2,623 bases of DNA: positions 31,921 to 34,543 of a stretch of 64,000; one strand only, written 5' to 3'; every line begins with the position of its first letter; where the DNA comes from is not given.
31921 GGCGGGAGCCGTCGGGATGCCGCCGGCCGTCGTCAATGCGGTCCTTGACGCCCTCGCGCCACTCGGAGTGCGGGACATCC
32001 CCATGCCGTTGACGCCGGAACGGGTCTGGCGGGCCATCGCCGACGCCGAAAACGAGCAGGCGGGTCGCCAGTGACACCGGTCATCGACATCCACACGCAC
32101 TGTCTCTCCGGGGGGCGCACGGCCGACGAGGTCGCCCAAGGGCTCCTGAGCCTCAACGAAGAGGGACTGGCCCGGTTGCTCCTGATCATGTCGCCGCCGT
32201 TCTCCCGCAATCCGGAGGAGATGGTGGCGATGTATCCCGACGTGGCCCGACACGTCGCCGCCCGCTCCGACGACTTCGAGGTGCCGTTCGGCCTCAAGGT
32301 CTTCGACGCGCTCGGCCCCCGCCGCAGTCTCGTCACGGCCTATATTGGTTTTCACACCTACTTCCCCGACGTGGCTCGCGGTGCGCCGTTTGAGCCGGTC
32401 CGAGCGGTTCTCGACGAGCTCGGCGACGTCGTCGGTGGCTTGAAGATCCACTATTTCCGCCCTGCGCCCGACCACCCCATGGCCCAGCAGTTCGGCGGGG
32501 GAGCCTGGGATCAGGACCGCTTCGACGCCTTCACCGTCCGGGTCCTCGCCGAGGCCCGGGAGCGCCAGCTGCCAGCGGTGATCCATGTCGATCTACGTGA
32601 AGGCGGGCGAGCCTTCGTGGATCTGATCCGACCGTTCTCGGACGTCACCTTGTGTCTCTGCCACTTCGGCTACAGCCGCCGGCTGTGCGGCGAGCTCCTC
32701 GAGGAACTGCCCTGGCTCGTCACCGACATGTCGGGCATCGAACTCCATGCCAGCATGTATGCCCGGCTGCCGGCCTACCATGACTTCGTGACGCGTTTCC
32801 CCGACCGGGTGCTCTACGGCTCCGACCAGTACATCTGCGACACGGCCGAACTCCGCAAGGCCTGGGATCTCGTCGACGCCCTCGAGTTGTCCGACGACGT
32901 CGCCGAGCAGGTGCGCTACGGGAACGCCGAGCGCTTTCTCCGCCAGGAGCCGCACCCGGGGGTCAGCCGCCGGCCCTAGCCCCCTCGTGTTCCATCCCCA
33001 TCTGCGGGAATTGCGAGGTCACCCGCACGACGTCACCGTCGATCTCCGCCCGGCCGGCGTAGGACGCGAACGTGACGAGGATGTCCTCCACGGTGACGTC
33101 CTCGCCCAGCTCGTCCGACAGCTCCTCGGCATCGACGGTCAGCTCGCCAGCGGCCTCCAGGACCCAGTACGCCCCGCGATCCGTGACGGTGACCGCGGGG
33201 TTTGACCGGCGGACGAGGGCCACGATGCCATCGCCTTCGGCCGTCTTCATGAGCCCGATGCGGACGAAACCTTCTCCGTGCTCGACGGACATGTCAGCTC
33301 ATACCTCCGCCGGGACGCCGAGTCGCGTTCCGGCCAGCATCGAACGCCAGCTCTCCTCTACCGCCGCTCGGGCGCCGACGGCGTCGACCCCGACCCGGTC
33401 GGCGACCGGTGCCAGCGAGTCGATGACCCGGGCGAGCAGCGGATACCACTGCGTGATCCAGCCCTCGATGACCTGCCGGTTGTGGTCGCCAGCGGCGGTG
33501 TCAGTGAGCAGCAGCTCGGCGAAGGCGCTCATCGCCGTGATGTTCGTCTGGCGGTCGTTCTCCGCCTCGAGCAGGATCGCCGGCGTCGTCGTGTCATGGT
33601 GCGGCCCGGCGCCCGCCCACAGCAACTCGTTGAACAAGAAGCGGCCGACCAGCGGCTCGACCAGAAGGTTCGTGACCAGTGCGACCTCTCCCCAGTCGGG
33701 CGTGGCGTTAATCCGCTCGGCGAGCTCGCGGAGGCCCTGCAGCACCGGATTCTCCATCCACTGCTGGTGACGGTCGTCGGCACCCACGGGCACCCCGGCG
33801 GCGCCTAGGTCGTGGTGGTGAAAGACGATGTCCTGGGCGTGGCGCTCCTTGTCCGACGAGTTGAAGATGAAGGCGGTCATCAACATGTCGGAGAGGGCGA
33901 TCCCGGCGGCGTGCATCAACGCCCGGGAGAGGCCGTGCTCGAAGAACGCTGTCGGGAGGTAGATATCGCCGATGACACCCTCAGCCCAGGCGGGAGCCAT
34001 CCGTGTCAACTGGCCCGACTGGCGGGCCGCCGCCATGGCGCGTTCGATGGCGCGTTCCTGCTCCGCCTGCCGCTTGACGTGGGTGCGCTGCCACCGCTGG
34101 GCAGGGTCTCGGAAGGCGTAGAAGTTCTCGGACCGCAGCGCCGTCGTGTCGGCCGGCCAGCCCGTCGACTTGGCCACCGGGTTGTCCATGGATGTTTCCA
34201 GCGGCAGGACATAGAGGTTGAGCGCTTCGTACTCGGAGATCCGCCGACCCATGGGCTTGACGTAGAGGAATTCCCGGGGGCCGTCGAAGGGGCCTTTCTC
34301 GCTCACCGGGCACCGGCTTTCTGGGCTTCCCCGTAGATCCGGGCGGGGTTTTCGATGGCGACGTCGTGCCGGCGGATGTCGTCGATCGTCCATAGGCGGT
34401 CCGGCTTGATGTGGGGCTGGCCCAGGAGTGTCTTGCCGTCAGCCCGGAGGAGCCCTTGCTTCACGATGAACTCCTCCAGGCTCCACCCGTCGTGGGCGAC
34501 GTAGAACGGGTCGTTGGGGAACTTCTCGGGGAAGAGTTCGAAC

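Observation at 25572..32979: Compact 9-gene operon mixing a PaaA-type di-iron oxygenase, PaaK-type ligase, RidA, an orphan Mo-hydroxylase and an amidohydrolase: candidate undescribed CoA-dependent aromatic/N-heterocyclic acid pathway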

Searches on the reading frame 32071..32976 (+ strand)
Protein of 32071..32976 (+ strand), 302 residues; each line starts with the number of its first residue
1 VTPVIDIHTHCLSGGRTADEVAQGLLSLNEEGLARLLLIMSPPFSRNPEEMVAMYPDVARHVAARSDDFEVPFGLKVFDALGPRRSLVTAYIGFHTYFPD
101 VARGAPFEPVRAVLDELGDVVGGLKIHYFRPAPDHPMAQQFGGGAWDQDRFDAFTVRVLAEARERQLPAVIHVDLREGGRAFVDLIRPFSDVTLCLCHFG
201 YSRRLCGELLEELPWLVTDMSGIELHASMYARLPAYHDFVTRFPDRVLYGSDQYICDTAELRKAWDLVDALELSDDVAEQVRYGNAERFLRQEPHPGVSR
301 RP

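Call 5: search_protein_families(library=pfam, proteins=[window:32071-32976:+], max_evalue=0.01)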
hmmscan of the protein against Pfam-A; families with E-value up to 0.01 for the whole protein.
window:32071-32976:+ (302 aa): 1 family
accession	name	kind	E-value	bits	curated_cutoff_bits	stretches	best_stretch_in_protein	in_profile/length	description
PF04909.20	Amidohydro_2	-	1.6e-16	61.3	26.4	1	140-291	115-288/289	Amidohydrolase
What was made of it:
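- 32071..32979 (+): Divergent Amidohydro_2-fold metal hydrolase. PF04909 E 1.6e-16 (call 5).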

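Call 10: search_protein_families(library=ncbifam, proteins=[window:32071-32976:+], max_evalue=0.01)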
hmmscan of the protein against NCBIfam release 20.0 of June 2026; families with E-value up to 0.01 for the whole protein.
window:32071-32976:+ (302 aa): 0 families

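Call 35: search_solved_structures(query=window:32071-32976:+, max_evalue=0.1, show_alignments=2)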
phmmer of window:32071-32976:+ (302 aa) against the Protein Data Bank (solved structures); distinct sequences matched with E-value up to 0.1: 1.
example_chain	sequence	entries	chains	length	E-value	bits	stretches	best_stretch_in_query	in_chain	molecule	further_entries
3irs_A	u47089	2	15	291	0.023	17.6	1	224-296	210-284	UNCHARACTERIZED PROTEIN BB4693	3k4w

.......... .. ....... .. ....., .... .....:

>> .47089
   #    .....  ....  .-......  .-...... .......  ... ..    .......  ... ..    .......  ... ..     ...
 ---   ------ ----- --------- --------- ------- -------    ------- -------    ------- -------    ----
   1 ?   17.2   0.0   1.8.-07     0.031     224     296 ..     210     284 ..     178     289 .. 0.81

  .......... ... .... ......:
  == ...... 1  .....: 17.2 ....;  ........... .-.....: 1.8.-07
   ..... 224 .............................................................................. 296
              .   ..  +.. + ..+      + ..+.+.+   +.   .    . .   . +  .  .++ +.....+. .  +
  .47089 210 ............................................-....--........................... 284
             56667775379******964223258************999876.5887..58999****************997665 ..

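Call 36: search_dna_similar(query=window:32071-32976:+, collection=plasmids, mode=protein, max_evalue=0.001, max_rows=20)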
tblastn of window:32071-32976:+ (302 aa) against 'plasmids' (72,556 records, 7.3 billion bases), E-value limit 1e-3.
No match.

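Call 75: find_homologous_proteins(query=window:32071-32976:+, max_evalue=0.00001)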
Query window:32071-32976:+ (302 aa): 12 proteins with E <= 0.00001 among 6287 candidates.
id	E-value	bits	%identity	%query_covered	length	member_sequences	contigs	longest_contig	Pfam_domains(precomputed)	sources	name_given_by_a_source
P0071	1.5e-204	697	100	100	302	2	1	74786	PF04909.21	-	-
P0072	6.3e-150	517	76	97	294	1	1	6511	PF04909.21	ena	-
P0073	1.4e-139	483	71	100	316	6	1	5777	PF04909.21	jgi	jgi:hypothetical protein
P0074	1.4e-139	483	73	95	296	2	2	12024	PF04909.21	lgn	-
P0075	6.7e-139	481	74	95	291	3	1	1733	PF04909.21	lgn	-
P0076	5.8e-136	471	70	99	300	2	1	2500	PF04909.21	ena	-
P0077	1.7e-134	466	69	99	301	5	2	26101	PF04909.21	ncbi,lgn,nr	ncbi:MAG: hypothetical protein QOJ23_3435 [Actinomycetota bacterium]|nr:hypothetical protein [Actino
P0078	4.7e-76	275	48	95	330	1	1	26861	PF04909.21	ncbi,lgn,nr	ncbi:MAG: amidohydrolase family protein [Acidimicrobiales bacterium]|nr:amidohydrolase family protei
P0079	3.6e-74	268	48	98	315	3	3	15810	PF04909.21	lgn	-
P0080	7.2e-73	264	47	99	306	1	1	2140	PF04909.21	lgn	-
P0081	4.1e-72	262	45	95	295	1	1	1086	PF04909.21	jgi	jgi:hypothetical protein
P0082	1.6e-71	260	46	96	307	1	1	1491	PF04909.21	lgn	-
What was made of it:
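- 32071..32979 (+): Only 12 clusters in 5.8 billion proteins, all in this lineage (call 75).
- Tried and rejected: The protein has no plasmid homolog (call 36), and its subfamily is confined to this lineage (call 75).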

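Call 76: find_encoding_contigs(protein=P0074, flank=10000, max_places=2)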
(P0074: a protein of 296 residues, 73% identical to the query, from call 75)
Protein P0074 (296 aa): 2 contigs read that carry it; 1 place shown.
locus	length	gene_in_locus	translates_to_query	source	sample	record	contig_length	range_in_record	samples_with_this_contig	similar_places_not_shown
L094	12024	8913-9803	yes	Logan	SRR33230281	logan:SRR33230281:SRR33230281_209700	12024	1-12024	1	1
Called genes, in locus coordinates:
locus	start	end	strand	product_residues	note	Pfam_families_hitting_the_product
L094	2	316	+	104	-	?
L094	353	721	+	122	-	PF02036:SCP2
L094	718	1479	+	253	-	PF00106:adh_short, PF08659:KR, PF13561:adh_short_C2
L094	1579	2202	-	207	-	PF00440:TetR_N, PF17932:TetR_C_24, PF16925:TetR_C_13 (weak)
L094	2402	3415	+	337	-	PF00111:Fer2, PF00970:FAD_binding_6, PF00175:NAD_binding_1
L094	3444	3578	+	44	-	-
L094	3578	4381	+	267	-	PF05138:PaaA_PaaC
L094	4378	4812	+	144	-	PF01042:Ribonuc_L-PSP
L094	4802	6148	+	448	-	PF00501:AMP-binding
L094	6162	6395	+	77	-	-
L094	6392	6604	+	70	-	-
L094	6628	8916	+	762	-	PF01315:Ald_Xan_dh_C, PF02738:MoCoBD_1, PF20256:MoCoBD_2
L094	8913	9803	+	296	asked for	PF04909:Amidohydro_2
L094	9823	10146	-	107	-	PF02406:MmoB_DmpM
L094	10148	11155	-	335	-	PF02332:Phenol_Hydrox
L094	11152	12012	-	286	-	-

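Call 77: find_encoding_contigs(protein=P0079, flank=10000, max_places=3)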
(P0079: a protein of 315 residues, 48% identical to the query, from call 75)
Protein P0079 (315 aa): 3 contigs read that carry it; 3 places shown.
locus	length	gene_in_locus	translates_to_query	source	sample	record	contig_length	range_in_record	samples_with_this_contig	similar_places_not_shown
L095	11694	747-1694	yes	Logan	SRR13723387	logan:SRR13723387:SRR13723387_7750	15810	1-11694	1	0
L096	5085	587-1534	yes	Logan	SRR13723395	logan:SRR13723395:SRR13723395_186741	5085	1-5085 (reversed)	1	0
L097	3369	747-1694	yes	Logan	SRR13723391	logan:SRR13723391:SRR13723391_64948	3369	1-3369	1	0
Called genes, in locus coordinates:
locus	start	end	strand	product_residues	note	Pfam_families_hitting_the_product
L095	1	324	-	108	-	?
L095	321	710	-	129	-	PF00355:Rieske, PF13806:Rieske_2, PF22543:Rieske_4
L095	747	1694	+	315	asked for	PF04909:Amidohydro_2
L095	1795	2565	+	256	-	PF05138:PaaA_PaaC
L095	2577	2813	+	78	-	-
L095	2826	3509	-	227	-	PF01841:Transglut_core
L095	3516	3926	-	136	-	PF01575:MaoC_dehydratas, PF13452:FAS1_DH_region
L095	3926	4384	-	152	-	PF01575:MaoC_dehydratas (weak), PF13452:FAS1_DH_region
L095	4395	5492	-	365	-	PF00753:Lactamase_B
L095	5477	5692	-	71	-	-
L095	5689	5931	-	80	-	-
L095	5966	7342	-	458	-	PF00501:AMP-binding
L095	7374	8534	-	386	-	PF00108:Thiolase_N, PF02803:Thiolase_C, PF22691:Thiolase_C_1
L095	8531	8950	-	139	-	PF12172:zf-ChsH2, PF01796:OB_ChsH2_C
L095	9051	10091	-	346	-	PF00111:Fer2, PF00970:FAD_binding_6, PF00175:NAD_binding_1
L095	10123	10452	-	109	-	PF02406:MmoB_DmpM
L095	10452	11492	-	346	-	PF02332:Phenol_Hydrox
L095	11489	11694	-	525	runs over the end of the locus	PF02332:Phenol_Hydrox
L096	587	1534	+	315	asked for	PF04909:Amidohydro_2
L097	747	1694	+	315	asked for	PF04909:Amidohydro_2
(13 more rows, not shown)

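Call 89: find_encoding_contigs(protein=P0071, flank=3000, max_places=3)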
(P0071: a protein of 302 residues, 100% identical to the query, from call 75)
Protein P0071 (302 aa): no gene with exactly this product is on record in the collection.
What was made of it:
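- Tried and rejected: It could not be looked up (call 89).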

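Call 96: search_solved_structures(query=A6, max_evalue=1, show_alignments=2)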
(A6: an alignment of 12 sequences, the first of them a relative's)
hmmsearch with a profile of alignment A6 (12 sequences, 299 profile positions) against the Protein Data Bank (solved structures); distinct sequences matched with E-value up to 1: 3.
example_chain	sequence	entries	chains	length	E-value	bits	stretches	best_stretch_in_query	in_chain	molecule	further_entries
2cn1_A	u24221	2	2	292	0.067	16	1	105-188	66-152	CYTOSOLIC 5'-NUCLEOTIDASE III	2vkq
2jga_A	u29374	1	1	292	0.097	15.5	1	105-188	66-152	CYTOSOLIC 5'-NUCLEOTIDASE III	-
4wsl_A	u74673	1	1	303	0.71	12.6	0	71-116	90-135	Pentatricopeptide repeat protein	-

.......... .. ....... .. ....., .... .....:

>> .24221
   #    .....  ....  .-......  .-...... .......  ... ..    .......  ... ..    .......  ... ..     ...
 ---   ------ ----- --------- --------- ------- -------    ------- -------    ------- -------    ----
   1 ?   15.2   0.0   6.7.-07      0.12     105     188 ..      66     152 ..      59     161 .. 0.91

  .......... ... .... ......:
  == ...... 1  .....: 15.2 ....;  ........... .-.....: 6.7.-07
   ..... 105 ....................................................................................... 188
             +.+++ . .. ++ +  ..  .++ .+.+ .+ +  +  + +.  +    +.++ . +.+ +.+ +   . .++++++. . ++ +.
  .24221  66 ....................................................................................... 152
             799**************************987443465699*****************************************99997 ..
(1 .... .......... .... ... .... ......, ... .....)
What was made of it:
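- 32071..32979 (+): No PDB relative (calls 35, 96).
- On Amidohydrolase superfamily (Amidohydro_2): No characterised relative was found (calls 35, 75, 96).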

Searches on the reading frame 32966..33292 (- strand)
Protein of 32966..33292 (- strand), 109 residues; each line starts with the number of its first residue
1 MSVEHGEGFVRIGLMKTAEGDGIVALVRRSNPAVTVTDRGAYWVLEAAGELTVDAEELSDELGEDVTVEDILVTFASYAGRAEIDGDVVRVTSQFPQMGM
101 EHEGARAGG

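Call 9: search_protein_families(library=pfam, proteins=[window:32966-33292:-], max_evalue=0.001)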
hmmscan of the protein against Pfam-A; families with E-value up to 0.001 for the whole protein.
window:32966-33292:- (109 aa): 1 family
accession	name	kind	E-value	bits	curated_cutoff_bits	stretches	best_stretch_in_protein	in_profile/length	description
PF02406.22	MmoB_DmpM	-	3.6e-19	69.2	25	1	10-91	3-84/85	MmoB/DmpM family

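Call 59: search_protein_families(library=ncbifam, proteins=[window:32966-33292:-], max_evalue=0.001)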
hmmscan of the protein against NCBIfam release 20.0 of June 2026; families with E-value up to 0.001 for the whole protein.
window:32966-33292:- (109 aa): 2 families
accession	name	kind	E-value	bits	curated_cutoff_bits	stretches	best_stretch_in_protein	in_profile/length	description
NF045804.1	MethMoxRegMmoB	equivalog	5.6e-14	52.5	245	1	21-101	47-130/136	methane monooxygenase regulator MmoB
NF045941.1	PropMonoxMimD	equivalog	0.00015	22.1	150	1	12-81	12-80/108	propane 2-monooxygenase effector subunit MimD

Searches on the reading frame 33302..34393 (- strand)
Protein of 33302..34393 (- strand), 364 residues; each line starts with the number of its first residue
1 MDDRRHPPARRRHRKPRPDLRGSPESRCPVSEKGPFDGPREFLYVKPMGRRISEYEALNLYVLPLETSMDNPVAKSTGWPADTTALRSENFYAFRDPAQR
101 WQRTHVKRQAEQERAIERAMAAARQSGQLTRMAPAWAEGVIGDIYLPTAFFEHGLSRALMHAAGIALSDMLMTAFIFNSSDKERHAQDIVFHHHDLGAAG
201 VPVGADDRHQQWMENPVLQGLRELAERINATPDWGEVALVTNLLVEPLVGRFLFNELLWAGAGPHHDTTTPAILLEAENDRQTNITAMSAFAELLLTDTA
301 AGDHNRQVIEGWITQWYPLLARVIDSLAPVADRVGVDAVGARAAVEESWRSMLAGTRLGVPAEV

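Call 9: search_protein_families(library=pfam, proteins=[window:33302-34393:-], max_evalue=0.001)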
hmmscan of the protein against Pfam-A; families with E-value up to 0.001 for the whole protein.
window:33302-34393:- (364 aa): 1 family
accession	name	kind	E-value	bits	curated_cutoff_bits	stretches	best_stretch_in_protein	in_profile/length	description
PF02332.24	Phenol_Hydrox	-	6e-48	163.9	24.4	1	76-298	9-229/230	Methane/Phenol/Alkene Hydroxylase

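Call 59: search_protein_families(library=ncbifam, proteins=[window:33302-34393:-], max_evalue=0.001)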
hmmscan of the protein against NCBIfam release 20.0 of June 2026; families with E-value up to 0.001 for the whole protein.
window:33302-34393:- (364 aa): 1 family
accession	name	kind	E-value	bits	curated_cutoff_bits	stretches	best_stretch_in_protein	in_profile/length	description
NF045802.1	MethMoxAlphaMmoY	equivalog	5e-35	121.4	700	1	38-352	29-359/389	aromatic/alkene monooxygenase hydroxylase subunit beta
